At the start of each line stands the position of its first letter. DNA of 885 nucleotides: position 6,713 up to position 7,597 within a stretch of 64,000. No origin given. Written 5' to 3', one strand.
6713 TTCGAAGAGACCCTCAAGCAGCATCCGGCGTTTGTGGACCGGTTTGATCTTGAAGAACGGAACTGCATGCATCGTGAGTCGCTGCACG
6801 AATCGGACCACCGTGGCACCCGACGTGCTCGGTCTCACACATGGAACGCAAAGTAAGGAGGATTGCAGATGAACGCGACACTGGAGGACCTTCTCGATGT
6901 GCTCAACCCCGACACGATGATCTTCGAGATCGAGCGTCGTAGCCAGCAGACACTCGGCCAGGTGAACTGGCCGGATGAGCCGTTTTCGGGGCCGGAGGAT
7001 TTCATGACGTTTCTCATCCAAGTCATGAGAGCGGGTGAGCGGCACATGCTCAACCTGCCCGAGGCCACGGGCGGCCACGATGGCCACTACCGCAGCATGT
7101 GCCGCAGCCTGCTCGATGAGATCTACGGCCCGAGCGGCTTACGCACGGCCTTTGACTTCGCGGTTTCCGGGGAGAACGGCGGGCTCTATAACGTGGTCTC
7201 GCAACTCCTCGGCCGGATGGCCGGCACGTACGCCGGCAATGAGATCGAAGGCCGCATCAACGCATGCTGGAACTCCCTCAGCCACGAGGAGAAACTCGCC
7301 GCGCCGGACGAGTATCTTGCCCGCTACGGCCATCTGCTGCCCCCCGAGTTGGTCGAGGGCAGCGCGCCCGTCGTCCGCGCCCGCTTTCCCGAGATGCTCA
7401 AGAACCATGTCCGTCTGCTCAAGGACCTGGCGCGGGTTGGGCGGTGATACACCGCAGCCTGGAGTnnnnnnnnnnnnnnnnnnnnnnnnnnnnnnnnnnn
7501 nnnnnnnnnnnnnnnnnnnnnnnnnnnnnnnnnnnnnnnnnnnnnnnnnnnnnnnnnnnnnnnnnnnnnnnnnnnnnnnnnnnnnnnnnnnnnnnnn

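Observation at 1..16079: Integrative element with an actinomycete-ICE-like gene set and no relaxase or T4SS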

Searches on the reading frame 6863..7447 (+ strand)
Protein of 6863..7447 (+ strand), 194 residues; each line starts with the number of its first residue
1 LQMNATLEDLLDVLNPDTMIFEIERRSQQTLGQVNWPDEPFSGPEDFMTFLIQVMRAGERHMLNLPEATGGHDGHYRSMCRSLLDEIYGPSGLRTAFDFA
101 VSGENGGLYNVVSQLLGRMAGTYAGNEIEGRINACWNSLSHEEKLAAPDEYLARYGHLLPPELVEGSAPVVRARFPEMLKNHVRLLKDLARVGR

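Call 6: search_protein_families(library=pfam, proteins=[window:6863-7447:+], max_evalue=0.1)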
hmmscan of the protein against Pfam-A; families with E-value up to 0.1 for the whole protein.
window:6863-7447:+ (194 aa): 0 families

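Call 48: find_homologous_proteins(query=window:6863-7447:+, max_evalue=0.001)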
Query window:6863-7447:+ (194 aa): 8 proteins with E <= 0.001 among 204 candidates.
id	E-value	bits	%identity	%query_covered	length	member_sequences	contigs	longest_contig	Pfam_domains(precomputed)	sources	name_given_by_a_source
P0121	1.5e-113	395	91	99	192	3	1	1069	-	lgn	-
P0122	4.5e-104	364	84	99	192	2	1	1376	-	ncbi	-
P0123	1.4e-72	262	63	99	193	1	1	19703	-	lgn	-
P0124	6.1e-71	256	62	98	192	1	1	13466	-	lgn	-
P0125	5.0e-53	198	69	68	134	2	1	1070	-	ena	-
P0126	4.5e-34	136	40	100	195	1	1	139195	-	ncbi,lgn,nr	ncbi:MAG: hypothetical protein J5J06_15715 [Phycisphaerae bacterium]|nr:hypothetical protein [Phycis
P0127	8.6e-29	119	38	98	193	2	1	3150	-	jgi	-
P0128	3.2e-26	110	36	98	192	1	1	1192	-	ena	-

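Call 51: search_solved_structures(query=A4, max_evalue=10)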
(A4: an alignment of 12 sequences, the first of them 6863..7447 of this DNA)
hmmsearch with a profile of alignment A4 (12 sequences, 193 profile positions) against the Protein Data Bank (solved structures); distinct sequences matched with E-value up to 10: 3.
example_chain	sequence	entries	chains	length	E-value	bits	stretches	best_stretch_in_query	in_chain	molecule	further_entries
29sb_A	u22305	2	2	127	0.29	14.1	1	85-151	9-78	KABLE2.5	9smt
1vtm_P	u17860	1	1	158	0.33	14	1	112-162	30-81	Coat protein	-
4evf_A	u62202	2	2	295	0.84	12.6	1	111-163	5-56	Giardin subunit alpha-1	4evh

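Call 57: predict_structure(alignment_id=A4)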
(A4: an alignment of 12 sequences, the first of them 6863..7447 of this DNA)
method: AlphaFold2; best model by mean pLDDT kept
length: 194 residues; sequences in the alignment: 12
mean_pLDDT: 81.6   pTM: 0.72
mean pLDDT of the five models: 81.6, 80.4, 79.9, 78.8, 77.5
residues with pLDDT >= 90: 70; 70-90: 83; 50-70: 35; < 50: 6
segments of 3 or more residues with pLDDT < 50: 1-3, 192-194
pLDDT, mean of each block of 10 residues (from residue 1): 54 68 88 91 95 93 79 88 95 96 93 94 84 82 83 75 68 76 65 46
secondary structure, 60 per line:
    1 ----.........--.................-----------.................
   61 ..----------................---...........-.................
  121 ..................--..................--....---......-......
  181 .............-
elements in order: H5-13 H16-32 H44-62 H73-88 H92-102 H104-138 H141-158 H161-164 H168-173 H175-193

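Call 63: fold_search(model_id=the predicted structure, library=pdb)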
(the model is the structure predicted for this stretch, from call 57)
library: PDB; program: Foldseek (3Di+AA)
matches with E <= 10: 64; with E <= 0.001: 0
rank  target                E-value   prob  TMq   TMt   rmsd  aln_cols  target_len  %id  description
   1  3jse_O                9.1e-01  0.18  0.20  0.19  16.1       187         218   12  Crystal structure of archaeal 20S proteasome in complex with mutated P26 activator (released 2009-11-03)
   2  3jtl_O                1.1e+00  0.15  0.20  0.18  16.2       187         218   12  Crystal structure of archaeal 20S proteasome in complex with mutated P26 activator (released 2009-11-03)
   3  6xmj_O                1.2e+00  0.14  0.19  0.19  16.4       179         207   13  Human 20S proteasome bound to an engineered 11S (PA26) activator (released 2020-07-22)
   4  6xmj_Q                1.3e+00  0.13  0.20  0.19  16.4       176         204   12  Human 20S proteasome bound to an engineered 11S (PA26) activator (released 2020-07-22)
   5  8tup_A                2.3e+00  0.04  0.17  0.11  30.9       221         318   13  Cryo-EM structure of the human MRS2 magnesium channel under Mg2+-free condition (released 2023-09-13)
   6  4ifg                  2.5e+00  0.13  0.24  0.13  10.6       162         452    9  Crystal structure of TgCDPK1 with inhibitor bound (released 2014-04-16)
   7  8bsb_B                3.1e+00  0.07  0.19  0.22  13.5       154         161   10  Vc1313-LBD bound to D-lysine (released 2023-06-07)
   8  8u2m_A                3.1e+00  0.06  0.16  0.10  11.8       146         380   11  Structure of P450Blt from Micromonospora sp. MW-13 in Complex with Biarylitide (released 2024-01-10)
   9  8hnz                  3.5e+00  0.04  0.16  0.10  19.3       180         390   12  Crystal structure of cytochrome P450 NasF5053 mutant E73S complexed with 6FCWP (released 2023-04-19)
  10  9wfi_B                3.9e+00  0.08  0.21  0.20  12.8       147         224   14  A chimera FadR transcription factor containing wHTH of Rv0494 and the part other than wHTH of Escherichia coli FadR (released 2025-09-24)
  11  6fbx_A                4.4e+00  0.12  0.25  0.31  14.7       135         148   12  Crystal Structure of a Zebra-fish pro-survival protein NRZ:Bad BH3 complex (released 2019-03-27)
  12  8u2m_B                4.4e+00  0.06  0.18  0.12  11.4       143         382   13  Structure of P450Blt from Micromonospora sp. MW-13 in Complex with Biarylitide (released 2024-01-10)
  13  8ukz_B                4.4e+00  0.05  0.17  0.12  11.5       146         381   12  Structure of P450Blt from Micromonospora sp. MW-13 with E238A Mutation (released 2024-01-10)
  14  1e2x                  4.6e+00  0.08  0.21  0.19  12.4       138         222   15  FadR, fatty acid responsive transcription factor from E. coli (released 2000-12-03)
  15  2yay                  4.6e+00  0.03  0.15  0.14  17.3       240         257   12  The Crystal Structure of Leishmania major dUTPase in complex with substrate analogue dUpNpp (released 2011-03-16)
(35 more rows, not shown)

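Call 109: fold_search(model_id=the predicted structure, library=viral)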
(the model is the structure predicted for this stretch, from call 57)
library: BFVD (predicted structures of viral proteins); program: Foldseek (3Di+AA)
matches with E <= 10: 91; with E <= 0.001: 0
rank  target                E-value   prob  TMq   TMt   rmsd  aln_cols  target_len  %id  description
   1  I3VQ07                4.4e-01  0.18  0.20  0.10  19.6       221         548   14  B32 [miniopterid betaherpesvirus 1]
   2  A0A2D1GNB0            4.4e-01  0.13  0.15  0.14  16.4       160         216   12  (no name in the UniProt tables at hand)
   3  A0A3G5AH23            8.0e-01  0.28  0.21  0.28  12.0       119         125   17  Uncharacterized protein [Satyrvirus sp.]
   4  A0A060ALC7            1.1e+00  0.15  0.24  0.19  13.8       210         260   10  Uncharacterized protein [Listeria phage LMSP-25]
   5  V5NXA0                1.3e+00  0.11  0.17  0.13  13.7       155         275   17  F-US11 protein [Chelonid alphaherpesvirus 5]
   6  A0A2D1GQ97            1.6e+00  0.14  0.21  0.23  10.7       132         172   14  (no name in the UniProt tables at hand)
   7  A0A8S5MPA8            1.7e+00  0.28  0.23  0.24  12.9       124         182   10  Phage head morphogenesis domain-containing protein [Siphoviridae sp. ctu7G16]
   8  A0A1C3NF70            1.9e+00  0.21  0.27  0.21  10.8       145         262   11  (no name in the UniProt tables at hand)
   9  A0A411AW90            2.0e+00  0.18  0.16  0.23  10.6        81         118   10  Uncharacterized protein [Pantoea phage vB_PagM_LIET2]
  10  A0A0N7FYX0            2.0e+00  0.09  0.19  0.23  11.8       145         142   16  Uncharacterized protein [Acidianus bottle-shaped virus 2 strain ABV2]
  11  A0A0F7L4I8            2.1e+00  0.08  0.18  0.07  14.3       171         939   13  Peptidase C51 domain-containing protein [uncultured marine virus]
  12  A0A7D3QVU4            2.6e+00  0.08  0.17  0.09  11.1       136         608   11  Uncharacterized protein [Fadolivirus FV1/VV64]
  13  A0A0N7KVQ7            3.2e+00  0.08  0.21  0.24  16.4       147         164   12  (no name in the UniProt tables at hand)
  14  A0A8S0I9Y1            3.7e+00  0.08  0.18  0.17  12.1       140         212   11  (no name in the UniProt tables at hand)
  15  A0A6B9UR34            3.7e+00  0.04  0.16  0.07  14.8       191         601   18  (no name in the UniProt tables at hand)
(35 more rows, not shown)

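Call 116: search_protein_representatives(alignment_id=A4)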
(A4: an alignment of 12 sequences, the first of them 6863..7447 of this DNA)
Query: 12 sequences, 193 profile positions. Proteins with E-value up to 0.001 (for the whole library): 1652; up to 1e-10: 1041; up to 1e-30: 109. The best 150 are listed.
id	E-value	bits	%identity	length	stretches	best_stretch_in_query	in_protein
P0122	1.8e-80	285.7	-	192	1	1-192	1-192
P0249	9.8e-58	211.5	-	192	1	1-192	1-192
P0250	3.1e-54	200.1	-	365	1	3-192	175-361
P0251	5.9e-54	199.2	-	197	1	2-190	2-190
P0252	2.9e-51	190.4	-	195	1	1-192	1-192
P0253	9.6e-51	188.7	-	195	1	1-192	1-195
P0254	3.0e-50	187.1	-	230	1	1-182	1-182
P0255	3.0e-49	183.8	-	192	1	1-192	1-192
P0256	1.8e-47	178.0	-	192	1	1-192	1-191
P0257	5.8e-47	176.3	-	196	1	1-192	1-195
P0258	3.2e-46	173.9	-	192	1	1-192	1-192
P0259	5.0e-46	173.3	-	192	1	1-192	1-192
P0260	2.4e-45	171.0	-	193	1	1-192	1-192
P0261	3.0e-45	170.8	-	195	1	1-192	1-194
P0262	3.5e-45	170.5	-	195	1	1-192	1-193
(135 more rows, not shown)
